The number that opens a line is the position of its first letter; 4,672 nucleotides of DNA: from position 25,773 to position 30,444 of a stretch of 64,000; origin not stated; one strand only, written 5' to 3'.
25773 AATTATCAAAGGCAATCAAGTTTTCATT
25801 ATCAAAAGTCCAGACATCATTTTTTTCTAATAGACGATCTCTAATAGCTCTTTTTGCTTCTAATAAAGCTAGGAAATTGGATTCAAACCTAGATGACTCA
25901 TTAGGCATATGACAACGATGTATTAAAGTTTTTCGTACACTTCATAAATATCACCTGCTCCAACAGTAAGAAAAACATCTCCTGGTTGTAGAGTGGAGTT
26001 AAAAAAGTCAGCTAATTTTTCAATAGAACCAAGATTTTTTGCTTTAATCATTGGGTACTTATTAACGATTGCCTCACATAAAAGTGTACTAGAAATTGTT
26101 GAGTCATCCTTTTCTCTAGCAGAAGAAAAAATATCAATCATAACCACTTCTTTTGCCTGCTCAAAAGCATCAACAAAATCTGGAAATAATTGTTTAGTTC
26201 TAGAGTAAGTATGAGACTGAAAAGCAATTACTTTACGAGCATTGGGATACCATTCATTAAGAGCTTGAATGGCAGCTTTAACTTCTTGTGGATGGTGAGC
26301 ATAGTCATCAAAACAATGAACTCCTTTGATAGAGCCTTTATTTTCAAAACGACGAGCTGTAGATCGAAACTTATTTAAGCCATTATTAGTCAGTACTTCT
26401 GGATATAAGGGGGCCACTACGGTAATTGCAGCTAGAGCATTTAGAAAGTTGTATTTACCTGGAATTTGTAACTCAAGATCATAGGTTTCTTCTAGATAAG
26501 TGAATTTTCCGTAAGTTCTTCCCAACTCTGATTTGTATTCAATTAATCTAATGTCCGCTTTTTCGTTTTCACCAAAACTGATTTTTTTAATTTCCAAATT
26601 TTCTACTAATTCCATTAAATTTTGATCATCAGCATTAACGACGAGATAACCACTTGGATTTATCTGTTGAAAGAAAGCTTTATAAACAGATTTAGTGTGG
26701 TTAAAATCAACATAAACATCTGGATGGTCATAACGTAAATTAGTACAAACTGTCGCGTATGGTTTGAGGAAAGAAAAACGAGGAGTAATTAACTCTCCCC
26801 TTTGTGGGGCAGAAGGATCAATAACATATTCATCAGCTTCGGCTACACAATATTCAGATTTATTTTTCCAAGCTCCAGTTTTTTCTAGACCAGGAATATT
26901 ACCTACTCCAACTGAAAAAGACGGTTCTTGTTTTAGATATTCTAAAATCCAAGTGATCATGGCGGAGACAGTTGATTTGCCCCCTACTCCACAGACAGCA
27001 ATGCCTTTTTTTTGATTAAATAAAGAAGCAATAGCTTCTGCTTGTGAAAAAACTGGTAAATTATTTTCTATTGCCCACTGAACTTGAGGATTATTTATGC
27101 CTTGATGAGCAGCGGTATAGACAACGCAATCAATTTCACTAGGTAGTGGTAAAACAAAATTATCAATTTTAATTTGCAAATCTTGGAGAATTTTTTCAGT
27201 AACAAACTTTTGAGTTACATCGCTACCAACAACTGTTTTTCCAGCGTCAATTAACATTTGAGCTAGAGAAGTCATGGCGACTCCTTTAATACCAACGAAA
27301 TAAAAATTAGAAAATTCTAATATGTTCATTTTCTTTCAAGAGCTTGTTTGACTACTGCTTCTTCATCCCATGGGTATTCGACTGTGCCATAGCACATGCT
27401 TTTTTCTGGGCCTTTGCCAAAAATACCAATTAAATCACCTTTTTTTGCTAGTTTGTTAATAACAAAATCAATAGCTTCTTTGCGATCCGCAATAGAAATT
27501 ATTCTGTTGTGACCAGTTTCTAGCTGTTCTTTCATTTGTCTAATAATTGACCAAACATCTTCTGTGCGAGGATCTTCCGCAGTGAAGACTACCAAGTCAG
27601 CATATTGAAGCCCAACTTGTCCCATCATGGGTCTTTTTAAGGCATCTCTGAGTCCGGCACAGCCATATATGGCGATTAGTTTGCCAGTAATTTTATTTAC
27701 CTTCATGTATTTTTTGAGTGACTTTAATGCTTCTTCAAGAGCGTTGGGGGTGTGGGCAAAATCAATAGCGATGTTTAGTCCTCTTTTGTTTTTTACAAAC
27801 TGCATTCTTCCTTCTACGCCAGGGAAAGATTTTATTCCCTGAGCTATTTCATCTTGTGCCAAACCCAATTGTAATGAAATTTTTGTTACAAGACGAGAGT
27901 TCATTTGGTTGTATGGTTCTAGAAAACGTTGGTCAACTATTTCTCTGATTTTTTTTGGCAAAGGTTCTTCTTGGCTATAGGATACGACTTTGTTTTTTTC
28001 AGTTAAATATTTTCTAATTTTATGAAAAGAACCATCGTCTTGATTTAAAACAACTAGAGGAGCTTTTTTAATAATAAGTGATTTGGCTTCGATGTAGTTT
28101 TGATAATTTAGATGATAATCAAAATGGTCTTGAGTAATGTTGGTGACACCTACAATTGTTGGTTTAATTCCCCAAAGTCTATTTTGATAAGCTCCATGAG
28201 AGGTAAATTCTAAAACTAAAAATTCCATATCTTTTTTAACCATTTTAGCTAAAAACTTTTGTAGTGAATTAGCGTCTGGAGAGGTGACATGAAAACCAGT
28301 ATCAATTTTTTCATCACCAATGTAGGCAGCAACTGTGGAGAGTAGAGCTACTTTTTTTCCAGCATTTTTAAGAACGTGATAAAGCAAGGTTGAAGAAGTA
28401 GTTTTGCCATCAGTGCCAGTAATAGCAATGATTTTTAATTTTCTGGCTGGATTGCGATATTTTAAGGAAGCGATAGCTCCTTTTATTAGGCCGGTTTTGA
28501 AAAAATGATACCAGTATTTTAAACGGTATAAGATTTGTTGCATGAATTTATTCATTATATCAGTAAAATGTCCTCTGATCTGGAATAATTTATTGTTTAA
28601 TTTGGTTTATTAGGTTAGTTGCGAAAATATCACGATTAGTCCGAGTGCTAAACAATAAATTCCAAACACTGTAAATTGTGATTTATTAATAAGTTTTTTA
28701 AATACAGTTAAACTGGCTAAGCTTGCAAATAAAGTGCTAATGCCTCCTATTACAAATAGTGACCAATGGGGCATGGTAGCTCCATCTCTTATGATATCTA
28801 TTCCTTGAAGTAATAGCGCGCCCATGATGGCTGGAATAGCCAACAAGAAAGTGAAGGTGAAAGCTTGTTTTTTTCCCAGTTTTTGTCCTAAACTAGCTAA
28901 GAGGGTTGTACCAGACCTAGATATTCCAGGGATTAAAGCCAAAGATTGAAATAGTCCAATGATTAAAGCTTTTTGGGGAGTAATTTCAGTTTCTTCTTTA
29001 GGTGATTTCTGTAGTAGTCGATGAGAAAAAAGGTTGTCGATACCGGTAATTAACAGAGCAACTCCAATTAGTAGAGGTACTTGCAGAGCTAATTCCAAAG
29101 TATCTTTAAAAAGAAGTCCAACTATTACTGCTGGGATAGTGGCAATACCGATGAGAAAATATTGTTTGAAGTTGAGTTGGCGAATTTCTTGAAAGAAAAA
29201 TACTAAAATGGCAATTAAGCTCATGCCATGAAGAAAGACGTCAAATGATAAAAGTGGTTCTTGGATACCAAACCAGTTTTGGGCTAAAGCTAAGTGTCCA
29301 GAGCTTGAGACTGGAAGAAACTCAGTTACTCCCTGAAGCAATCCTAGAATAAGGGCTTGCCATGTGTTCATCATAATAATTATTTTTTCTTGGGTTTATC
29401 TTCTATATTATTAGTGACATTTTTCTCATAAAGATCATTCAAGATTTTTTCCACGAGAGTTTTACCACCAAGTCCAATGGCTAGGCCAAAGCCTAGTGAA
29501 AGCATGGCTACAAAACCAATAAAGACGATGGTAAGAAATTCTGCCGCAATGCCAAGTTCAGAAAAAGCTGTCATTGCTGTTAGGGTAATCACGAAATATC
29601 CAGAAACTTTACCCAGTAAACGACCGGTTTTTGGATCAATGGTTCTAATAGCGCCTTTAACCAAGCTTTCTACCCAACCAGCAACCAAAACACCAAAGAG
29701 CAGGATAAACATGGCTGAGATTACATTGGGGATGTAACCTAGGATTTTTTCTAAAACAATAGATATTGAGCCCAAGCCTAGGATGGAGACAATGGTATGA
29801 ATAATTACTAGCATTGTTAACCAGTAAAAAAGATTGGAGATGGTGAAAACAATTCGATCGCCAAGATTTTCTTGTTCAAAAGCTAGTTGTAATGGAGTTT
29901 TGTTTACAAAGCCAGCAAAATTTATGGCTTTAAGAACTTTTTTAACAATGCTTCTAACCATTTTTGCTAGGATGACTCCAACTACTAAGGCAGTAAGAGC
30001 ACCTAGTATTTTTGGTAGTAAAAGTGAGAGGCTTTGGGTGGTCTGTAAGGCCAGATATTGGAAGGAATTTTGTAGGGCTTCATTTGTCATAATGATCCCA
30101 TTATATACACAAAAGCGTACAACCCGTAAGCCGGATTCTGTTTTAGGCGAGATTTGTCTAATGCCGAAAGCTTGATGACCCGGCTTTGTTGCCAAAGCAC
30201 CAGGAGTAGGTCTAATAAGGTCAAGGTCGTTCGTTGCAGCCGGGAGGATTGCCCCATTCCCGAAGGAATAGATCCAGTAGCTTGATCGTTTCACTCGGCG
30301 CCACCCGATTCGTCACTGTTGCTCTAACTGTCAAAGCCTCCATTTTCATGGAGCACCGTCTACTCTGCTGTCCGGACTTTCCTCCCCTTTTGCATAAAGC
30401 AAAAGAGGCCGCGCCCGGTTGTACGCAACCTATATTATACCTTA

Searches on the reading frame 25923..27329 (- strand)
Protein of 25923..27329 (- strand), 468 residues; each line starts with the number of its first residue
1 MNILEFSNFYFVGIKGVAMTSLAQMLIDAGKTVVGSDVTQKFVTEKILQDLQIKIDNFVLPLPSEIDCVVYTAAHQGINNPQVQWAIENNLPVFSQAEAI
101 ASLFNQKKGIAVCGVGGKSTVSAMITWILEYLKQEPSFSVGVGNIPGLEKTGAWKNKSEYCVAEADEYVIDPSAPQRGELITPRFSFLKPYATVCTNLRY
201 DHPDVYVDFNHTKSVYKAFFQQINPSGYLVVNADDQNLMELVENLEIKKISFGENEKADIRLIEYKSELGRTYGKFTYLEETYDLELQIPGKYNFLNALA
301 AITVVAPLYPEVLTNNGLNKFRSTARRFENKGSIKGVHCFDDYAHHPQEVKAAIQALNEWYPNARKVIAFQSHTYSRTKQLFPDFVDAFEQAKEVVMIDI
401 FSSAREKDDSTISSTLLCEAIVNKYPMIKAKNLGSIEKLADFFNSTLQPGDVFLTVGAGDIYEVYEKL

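Call 68: search_protein_families(library=pfam, proteins=[window:25923-27329:-], max_evalue=0.00001)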
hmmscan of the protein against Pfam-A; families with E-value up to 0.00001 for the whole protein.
window:25923-27329:- (468 aa): 3 families
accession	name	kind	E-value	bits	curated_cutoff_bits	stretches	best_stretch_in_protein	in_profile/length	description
PF08245.18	Mur_ligase_M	-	1.8e-21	77.5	24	1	112-304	1-199/200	Mur ligase middle domain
PF02875.26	Mur_ligase_C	-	4.5e-17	63.5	28.4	1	326-459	1-127/127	Mur ligase, glutamate ligase domain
PF01225.30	Mur_ligase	-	4.5e-11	43.4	21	1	9-107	2-94/95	Mur ligase family, catalytic domain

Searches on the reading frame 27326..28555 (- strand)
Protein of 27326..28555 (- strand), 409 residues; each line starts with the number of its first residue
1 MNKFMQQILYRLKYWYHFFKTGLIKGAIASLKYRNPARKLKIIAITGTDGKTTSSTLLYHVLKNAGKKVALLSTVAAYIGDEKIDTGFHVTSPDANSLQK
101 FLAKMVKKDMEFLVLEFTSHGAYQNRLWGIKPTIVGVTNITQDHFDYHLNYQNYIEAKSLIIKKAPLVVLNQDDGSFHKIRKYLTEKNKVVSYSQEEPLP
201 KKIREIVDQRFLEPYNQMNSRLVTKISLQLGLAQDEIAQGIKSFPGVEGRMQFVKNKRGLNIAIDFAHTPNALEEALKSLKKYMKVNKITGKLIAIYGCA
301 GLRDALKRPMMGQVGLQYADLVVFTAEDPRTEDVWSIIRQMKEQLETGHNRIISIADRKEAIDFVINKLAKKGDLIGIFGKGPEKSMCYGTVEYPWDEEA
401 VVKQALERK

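Call 68: search_protein_families(library=pfam, proteins=[window:27326-28555:-], max_evalue=0.00001)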
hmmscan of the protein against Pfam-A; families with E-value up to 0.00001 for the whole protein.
window:27326-28555:- (409 aa): 2 families
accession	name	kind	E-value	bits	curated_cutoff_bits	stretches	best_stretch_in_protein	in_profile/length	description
PF08245.18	Mur_ligase_M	-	3.9e-36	125.3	24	1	45-199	1-151/200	Mur ligase middle domain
PF02875.26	Mur_ligase_C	-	6.9e-28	98.5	28.4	1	249-382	1-127/127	Mur ligase, glutamate ligase domain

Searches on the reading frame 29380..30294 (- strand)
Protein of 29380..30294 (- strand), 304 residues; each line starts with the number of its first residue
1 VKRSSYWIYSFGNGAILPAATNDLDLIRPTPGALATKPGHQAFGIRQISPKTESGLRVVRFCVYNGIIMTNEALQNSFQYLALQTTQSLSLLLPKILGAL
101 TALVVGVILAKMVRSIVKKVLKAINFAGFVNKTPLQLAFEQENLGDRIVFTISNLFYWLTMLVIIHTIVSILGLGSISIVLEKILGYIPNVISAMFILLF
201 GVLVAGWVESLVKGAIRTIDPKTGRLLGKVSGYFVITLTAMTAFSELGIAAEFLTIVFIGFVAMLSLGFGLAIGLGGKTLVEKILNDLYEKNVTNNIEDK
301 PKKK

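Call 68: search_protein_families(library=pfam, proteins=[window:29380-30294:-], max_evalue=0.00001)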
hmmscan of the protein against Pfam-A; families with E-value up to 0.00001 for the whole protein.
window:29380-30294:- (304 aa): 1 family
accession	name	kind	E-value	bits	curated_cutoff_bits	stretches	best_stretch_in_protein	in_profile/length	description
PF05552.17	MS_channel_1st_1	-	3.7e-15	56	22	2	87-126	8-47/50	Mechanosensitive ion channel, conserved TM helix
